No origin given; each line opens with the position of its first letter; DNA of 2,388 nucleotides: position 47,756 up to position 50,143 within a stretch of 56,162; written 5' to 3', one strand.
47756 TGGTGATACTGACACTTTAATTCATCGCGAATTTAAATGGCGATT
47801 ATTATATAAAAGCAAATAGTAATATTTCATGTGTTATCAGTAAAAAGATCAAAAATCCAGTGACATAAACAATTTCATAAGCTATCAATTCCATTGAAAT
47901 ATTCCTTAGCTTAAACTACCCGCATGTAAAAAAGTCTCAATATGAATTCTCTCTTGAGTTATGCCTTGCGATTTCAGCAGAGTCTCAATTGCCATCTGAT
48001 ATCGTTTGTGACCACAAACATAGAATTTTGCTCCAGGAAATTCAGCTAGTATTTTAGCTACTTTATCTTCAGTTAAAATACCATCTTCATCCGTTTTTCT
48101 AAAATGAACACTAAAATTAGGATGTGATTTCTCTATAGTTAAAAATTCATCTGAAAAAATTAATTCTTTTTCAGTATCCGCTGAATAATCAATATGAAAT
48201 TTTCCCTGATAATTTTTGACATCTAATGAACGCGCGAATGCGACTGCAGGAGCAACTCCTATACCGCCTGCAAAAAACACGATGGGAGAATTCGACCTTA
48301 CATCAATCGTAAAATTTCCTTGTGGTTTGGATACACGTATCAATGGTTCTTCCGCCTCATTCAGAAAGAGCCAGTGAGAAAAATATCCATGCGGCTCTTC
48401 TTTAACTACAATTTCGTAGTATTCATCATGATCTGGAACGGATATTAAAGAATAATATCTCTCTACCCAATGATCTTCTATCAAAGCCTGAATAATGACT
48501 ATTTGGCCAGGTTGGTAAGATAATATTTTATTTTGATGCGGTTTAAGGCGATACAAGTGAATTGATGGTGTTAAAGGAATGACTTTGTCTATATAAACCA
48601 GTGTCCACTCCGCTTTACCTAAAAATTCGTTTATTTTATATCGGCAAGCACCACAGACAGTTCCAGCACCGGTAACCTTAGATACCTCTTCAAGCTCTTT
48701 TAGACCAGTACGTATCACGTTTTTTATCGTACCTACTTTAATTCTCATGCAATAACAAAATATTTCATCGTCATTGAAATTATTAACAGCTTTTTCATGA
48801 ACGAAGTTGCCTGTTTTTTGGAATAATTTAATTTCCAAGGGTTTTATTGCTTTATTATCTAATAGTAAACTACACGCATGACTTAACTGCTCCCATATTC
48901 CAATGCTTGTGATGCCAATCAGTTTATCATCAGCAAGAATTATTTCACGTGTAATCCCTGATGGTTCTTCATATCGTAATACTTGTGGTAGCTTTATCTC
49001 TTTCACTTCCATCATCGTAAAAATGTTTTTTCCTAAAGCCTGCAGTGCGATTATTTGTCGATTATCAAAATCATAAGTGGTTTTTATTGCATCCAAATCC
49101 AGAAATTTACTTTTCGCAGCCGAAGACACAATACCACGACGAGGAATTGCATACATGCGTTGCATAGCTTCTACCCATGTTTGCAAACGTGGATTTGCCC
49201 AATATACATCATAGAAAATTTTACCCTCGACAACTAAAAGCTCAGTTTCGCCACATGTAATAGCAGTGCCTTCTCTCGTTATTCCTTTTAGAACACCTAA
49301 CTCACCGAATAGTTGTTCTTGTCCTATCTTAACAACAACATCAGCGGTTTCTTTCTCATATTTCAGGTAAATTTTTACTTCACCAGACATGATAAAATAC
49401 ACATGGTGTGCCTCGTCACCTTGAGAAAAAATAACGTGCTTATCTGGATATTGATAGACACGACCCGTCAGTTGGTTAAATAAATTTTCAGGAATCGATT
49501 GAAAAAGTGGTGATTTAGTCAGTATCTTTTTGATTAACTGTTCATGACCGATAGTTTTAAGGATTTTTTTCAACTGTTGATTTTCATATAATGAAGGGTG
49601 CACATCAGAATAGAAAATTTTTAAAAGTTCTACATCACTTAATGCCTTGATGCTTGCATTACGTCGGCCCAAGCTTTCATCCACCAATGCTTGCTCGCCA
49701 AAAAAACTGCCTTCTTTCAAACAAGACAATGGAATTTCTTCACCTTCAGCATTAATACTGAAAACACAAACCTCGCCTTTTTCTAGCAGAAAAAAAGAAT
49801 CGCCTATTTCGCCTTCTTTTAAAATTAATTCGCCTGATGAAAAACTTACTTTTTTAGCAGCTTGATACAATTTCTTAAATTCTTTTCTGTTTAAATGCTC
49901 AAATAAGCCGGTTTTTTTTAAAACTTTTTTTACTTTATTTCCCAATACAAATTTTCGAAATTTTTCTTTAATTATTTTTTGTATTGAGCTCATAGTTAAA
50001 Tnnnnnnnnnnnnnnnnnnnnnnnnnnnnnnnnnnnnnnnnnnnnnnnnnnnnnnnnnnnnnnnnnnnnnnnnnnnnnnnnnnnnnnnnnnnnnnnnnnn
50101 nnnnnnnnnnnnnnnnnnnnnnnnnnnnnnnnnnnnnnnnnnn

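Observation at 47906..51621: Bacterial cyclooxygenase-like haem protein co-transcribed with a cyclic-nucleotide-gated 2Fe-2S/FNR reductase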

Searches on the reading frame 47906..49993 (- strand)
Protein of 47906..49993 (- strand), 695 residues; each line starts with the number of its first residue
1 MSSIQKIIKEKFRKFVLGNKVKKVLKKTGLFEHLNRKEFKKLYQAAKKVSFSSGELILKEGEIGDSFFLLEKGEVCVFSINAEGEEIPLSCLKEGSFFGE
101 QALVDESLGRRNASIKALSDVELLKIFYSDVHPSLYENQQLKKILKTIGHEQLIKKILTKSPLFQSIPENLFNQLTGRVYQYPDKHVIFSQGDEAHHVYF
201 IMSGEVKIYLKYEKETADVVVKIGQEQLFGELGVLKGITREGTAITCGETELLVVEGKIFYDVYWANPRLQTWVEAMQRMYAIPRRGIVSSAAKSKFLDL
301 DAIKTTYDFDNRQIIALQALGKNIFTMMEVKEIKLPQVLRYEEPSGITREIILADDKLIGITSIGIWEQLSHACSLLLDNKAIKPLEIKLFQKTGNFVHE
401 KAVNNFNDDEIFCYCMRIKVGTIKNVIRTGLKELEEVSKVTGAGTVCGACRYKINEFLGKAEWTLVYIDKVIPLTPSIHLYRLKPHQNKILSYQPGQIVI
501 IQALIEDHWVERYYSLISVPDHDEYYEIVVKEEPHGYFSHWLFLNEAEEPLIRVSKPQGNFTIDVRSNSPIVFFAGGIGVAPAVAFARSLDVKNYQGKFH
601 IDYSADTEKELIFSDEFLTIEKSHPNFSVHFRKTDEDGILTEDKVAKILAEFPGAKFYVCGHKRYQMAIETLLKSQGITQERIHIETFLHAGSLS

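Call 3: search_protein_families(library=pfam, proteins=[window:47906-49993:-], max_evalue=0.01)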
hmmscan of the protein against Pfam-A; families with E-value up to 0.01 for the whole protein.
window:47906-49993:- (695 aa): 4 families
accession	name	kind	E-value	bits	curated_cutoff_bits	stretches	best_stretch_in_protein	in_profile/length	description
PF00027.35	cNMP_binding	-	8.7e-37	125.4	27.5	2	49-131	2-82/89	Cyclic nucleotide-binding domain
PF04324.20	Fer2_BFD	-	3.9e-12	46.8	26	1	413-458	3-48/50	BFD-like [2Fe-2S] binding domain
PF00970.30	FAD_binding_6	-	2.2e-08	34.8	21.1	1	473-562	9-98/99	Oxidoreductase FAD-binding domain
PF00175.26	NAD_binding_1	-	1.2e-06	29.5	22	1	574-665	2-103/109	Oxidoreductase NAD-binding domain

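Call 4: search_protein_families(library=ncbifam, proteins=[window:47906-49993:-], max_evalue=0.01)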
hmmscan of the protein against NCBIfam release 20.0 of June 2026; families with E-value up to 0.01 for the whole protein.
window:47906-49993:- (695 aa): 29 families (the best 25 are shown)
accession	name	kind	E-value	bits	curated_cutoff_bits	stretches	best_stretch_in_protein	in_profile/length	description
NF009805.0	PRK13289.1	equivalog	1.5e-29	103.1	432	1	474-689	165-393/399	NO-inducible flavohemoprotein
NF058606.1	GlBtMonoRdsGbcB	equivalog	1e-23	83.8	500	1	466-688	16-247/362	glycine betaine monooxygenase reductase subunit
NF007964.0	PRK10684.1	equivalog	3.8e-22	78.7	383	1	489-690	33-239/333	NADH oxidoreductase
NF008732.0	PRK11753.1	equivalog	2e-21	76.4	266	2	36-160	13-132/214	cAMP-activated global transcriptional regulator CRP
NF045803.1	MethMoxFADbindMmoC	equivalog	1.6e-20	73.2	500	1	478-690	124-342/343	aromatic/alkene monooxygenase hydroxylase FAD-binding subunit MmoC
NF040810.1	BenC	equivalog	2.4e-19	69.7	430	1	468-689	109-331/333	benzoate 1,2-dioxygenase electron transfer component BenC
TIGR02160.1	PA_CoA_Oxy5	hypoth_equivalog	8.6e-18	64.3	420.8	1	492-689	32-242/352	1,2-phenylacetyl-CoA epoxidase subunit PaaE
NF041163.2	encap_f2b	equivalog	4e-14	52.6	400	2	32-151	80-199/450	family 2B encapsulin nanocompartment shell protein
TIGR02374.1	nitri_red_nirB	equivalog_domain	3.4e-12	45.6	578.35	1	318-459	319-466/794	nitrite reductase large subunit NirB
NF058543.1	ActPatMycb56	equivalog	1.7e-11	43.6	460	2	30-121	3-91/317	acetyltransferase Pat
TIGR03697.1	NtcA_cyano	equivalog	7.6e-11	42.1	244.95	2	57-145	4-92/193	global nitrogen regulator NtcA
TIGR01941.1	nqrF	equivalog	8e-11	41.5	295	1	531-688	235-403/405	NADH:ubiquinone reductase (Na(+)-transporting) subunit F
TIGR03896.1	cyc_nuc_ocin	subfamily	9.2e-11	41.6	161.05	1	30-135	145-248/317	bacteriocin-type transport-associated protein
NF008822.0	PRK11872.1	equivalog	1.1e-10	41.1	402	1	486-691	130-338/341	anthranilate 1,2-dioxygenase electron transfer component AntC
NF006901.0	PRK09392.1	equivalog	1.4e-09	37.6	211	2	23-112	7-95/236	transcriptional activator FtrB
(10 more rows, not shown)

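Call 6: search_solved_structures(query=window:47906-49993:-, max_evalue=0.001)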
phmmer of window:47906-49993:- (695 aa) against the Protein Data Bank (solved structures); distinct sequences matched with E-value up to 0.001: 180 (the best 60 are shown).
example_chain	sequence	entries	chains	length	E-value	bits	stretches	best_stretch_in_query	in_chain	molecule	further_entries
5ezr_A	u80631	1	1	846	1.6e-22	83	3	19-115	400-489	cGMP-dependent protein kinase, putative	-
4rz7_A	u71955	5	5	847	1.6e-22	83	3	19-115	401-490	cGMP-dependent protein kinase, putative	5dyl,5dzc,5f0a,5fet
9p74_A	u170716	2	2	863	1.8e-22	82.9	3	19-115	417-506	cGMP-dependent protein kinase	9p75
5dyk_A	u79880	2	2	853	2.4e-22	82.5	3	19-121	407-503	CGMP-dependent protein kinase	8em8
9ya0_MA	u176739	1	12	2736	3.9e-20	75.1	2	21-124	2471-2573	PCR12, TGME49_219070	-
5jr7_B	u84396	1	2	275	2e-19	72.8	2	4-124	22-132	cAMP-dependent protein kinase type I-alpha regulatory subunit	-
1ne4_A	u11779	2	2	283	2.2e-19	72.7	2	4-126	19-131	cAMP-dependent protein kinase type I-alpha regulatory chain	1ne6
1rgs_A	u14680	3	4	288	2.4e-19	72.6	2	4-126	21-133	CAMP DEPENDENT PROTEIN KINASE | cAMP-dependent protein kinase type I-alpha regulatory chain | cAMP-dependent protein kinase type I-alpha regulatory subunit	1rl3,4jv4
4x6r_B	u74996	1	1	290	3.3e-19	72.1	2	4-126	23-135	cAMP-dependent protein kinase type I-alpha regulatory subunit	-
2qcs_B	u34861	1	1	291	3.3e-19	72.1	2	4-126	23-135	cAMP-dependent protein kinase type I-alpha regulatory subunit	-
4mx3_A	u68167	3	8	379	6.7e-19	71.1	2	4-126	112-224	cAMP-dependent protein kinase type I-alpha regulatory subunit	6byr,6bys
6no7_B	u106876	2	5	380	6.8e-19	71.1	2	4-126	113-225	cAMP-dependent protein kinase type I-alpha regulatory subunit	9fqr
7lz4_A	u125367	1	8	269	6.9e-19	71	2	4-125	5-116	cAMP-dependent protein kinase type I-alpha regulatory subunit, N-terminally processed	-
9edc_B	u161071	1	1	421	9.8e-19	70.5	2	4-126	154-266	cAMP-dependent protein kinase type I-alpha regulatory subunit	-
9edd_B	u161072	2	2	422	1.3e-18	70.1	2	4-126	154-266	cAMP-dependent protein kinase type I-alpha regulatory subunit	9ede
6laa_A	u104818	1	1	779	4.2e-12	48.6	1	478-677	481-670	Cytochrome P450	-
5ogx_A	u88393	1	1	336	6.2e-08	34.8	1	491-689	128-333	Cytochrome P450 reductase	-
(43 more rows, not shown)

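Call 24: find_homologous_proteins(query=window:47906-49993:-, max_evalue=1e-10)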
Query window:47906-49993:- (695 aa): 22 proteins with E <= 1e-10 among 8000 candidates.
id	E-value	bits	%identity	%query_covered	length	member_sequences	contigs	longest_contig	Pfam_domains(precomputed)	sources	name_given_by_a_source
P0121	0.0e+0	1569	100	100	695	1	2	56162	PF04324.21,PF00175.27,PF00027.36,PF00970.31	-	-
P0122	2.7e-230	785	50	100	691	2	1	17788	PF04324.21,PF00175.27,PF00027.36,PF00970.31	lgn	-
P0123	1.6e-184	633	43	97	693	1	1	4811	PF04324.21,PF00027.36,PF00970.31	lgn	-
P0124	1.3e-143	498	38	99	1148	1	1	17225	PF04324.21,PF00027.36,PF04820.21,PF00970.31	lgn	-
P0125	1.1e-133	465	37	98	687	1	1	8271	PF04324.21,PF00027.36,PF00970.31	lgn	-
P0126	5.1e-127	443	37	97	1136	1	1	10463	PF04324.21,PF00175.27,PF00027.36,PF00970.31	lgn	-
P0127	7.8e-121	423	34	97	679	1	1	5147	PF04324.21,PF00175.27,PF08030.18,PF00027.36,PF00970.31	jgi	jgi:ferredoxin-NADP reductase/CRP-like cAMP-binding protein/bacterioferritin-associated ferredoxin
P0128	1.6e-117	412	32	96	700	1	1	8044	PF04324.21,PF00175.27,PF00027.36,PF00970.31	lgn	-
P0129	9.1e-116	406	34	97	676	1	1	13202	PF04324.21,PF00027.36,PF00970.31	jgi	jgi:ferredoxin-NADP reductase/CRP-like cAMP-binding protein/bacterioferritin-associated ferredoxin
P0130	2.1e-113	398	34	97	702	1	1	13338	PF04324.21,PF00175.27,PF00027.36,PF00970.31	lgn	-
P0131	5.1e-112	394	30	97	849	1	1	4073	PF04324.21,PF00175.27,PF00027.36,PF00970.31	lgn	-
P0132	8.1e-103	363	30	77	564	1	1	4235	PF04324.21,PF00175.27,PF00027.36,PF00970.31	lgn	-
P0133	1.2e-97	346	32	77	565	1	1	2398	PF04324.21,PF00175.27,PF00027.36,PF00970.31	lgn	-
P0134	2.6e-96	342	29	97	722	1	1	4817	PF04324.21,PF00175.27,PF00027.36,PF00970.31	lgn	-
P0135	6.7e-93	331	29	96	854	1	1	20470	PF04324.21,PF00175.27,PF08030.18,PF00027.36,PF00970.31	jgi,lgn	jgi:ferredoxin-NADP reductase/CRP-like cAMP-binding protein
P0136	4.4e-68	249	30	93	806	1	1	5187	PF04324.21,PF00027.36,PF00970.31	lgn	-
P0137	7.9e-68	248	29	75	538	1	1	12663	PF04324.21,PF00027.36,PF00970.31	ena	-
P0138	1.1e-24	105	27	39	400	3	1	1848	PF00027.36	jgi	jgi:cAMP-dependent protein kinase regulator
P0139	7.9e-23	99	25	36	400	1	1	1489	PF00027.36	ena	-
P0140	3.1e-16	77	25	39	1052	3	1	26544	PF00005.34,PF03412.22,PF02463.26,PF00027.36,PF00664.29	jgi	jgi:ATP-binding cassette subfamily B protein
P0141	1.1e-11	62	27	34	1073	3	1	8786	PF00027.36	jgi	jgi:putative peptide zinc metalloprotease protein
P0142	3.3e-11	61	26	34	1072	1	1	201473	PF00027.36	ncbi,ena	-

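Call 25: find_encoding_contigs(protein=P0124, flank=8000, max_places=2)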
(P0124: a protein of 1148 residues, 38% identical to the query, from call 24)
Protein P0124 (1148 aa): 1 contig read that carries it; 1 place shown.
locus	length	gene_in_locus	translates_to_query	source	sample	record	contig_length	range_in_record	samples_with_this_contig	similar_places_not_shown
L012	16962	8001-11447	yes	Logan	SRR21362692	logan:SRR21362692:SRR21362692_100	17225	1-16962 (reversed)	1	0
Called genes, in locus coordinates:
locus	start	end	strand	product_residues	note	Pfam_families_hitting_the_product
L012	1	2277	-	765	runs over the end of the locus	PF02861:Clp_N, PF05621:TniB (weak), PF00004:AAA, PF17871:AAA_lid_9, PF07724:AAA_2, PF07728:AAA_5, PF00004:AAA, PF10431:ClpB_D2-small, +7 more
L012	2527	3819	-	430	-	PF00180:Iso_dh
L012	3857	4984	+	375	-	PF02540:NAD_synthase (weak), PF02568:ThiI (weak), PF03054:tRNA_Me_trans, PF06508:QueC (faint), PF20259:tRNA_Me_trans_M, PF20258:tRNA_Me_trans_C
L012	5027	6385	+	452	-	PF00206:Lyase_1, PF08328:ASL_C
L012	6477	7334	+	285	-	PF05708:Peptidase_C92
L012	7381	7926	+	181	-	PF11006:DUF2845 (weak)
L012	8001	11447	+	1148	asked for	PF04820:Trp_halogenase (faint), PF00027:cNMP_binding, PF04324:Fer2_BFD (weak), PF00970:FAD_binding_6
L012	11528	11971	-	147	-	PF09394:Inhibitor_I42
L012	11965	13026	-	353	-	PF02606:LpxK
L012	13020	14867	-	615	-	PF00664:ABC_membrane, PF00005:ABC_tran, PF02463:SMC_N (weak)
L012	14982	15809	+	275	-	PF14805:THDPS_N_2, PF25084:LbH_EIF2B (weak), PF00132:Hexapep (weak), PF14602:Hexapep_2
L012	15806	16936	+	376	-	PF01546:Peptidase_M20, PF07687:M20_dimer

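Call 26: find_encoding_contigs(protein=P0129, flank=8000, max_places=2)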
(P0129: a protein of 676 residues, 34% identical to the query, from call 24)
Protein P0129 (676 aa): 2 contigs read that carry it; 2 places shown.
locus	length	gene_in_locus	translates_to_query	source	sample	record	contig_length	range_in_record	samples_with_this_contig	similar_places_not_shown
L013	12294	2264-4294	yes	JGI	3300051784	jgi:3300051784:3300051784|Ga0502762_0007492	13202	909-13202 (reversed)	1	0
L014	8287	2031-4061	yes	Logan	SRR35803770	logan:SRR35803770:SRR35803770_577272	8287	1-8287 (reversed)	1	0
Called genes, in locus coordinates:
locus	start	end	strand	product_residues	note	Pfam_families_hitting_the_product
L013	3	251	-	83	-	?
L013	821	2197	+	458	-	PF07992:Pyr_redox_2 (faint), PF01593:Amino_oxidase, PF13450:NAD_binding_8, PF13738:Pyr_redox_3 (weak)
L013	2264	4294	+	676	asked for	PF00027:cNMP_binding, PF04324:Fer2_BFD (weak), PF00970:FAD_binding_6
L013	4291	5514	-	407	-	PF07969:Amidohydro_3 (weak), PF01979:Amidohydro_1, PF12890:DHOase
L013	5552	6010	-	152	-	PF01948:PyrI, PF02748:PyrI_C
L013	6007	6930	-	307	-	PF02729:OTCace_N, PF00185:OTCace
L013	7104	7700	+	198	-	PF00156:Pribosyltran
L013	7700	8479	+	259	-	PF00215:OMPdecase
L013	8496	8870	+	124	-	-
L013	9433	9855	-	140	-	PF07179:SseB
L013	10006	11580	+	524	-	PF01293:PEPCK_ATP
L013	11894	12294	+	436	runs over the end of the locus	?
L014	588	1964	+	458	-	PF07992:Pyr_redox_2 (faint), PF01593:Amino_oxidase, PF13450:NAD_binding_8, PF13738:Pyr_redox_3 (weak)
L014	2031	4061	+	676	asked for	PF00027:cNMP_binding, PF04324:Fer2_BFD (weak), PF00970:FAD_binding_6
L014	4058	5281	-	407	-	PF07969:Amidohydro_3 (weak), PF01979:Amidohydro_1, PF12890:DHOase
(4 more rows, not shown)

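Call 27: find_encoding_contigs(protein=P0130, flank=8000, max_places=2)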
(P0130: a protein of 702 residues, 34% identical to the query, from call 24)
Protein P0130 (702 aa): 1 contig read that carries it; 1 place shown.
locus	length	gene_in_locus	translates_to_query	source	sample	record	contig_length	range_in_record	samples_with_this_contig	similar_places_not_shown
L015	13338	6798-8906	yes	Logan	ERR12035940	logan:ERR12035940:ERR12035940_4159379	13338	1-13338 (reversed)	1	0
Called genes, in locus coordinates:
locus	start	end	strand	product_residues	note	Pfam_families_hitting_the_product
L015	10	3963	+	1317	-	PF00109:ketoacyl-synt, PF02801:Ketoacyl-synt_C, PF16197:KAsynt_C_assoc, PF22336:RhiE-like_linker (weak), PF22621:CurL-like_PKS_C, PF14765:PS-DH, PF00550:PP-binding, PF00975:Thioesterase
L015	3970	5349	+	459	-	PF04820:Trp_halogenase (faint)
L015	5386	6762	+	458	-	-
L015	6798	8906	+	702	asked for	PF00027:cNMP_binding, PF04324:Fer2_BFD, PF00970:FAD_binding_6, PF00175:NAD_binding_1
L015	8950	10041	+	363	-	PF01734:Patatin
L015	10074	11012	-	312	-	PF00698:Acyl_transf_1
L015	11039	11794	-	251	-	PF01648:ACPS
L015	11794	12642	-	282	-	PF00698:Acyl_transf_1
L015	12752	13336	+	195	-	?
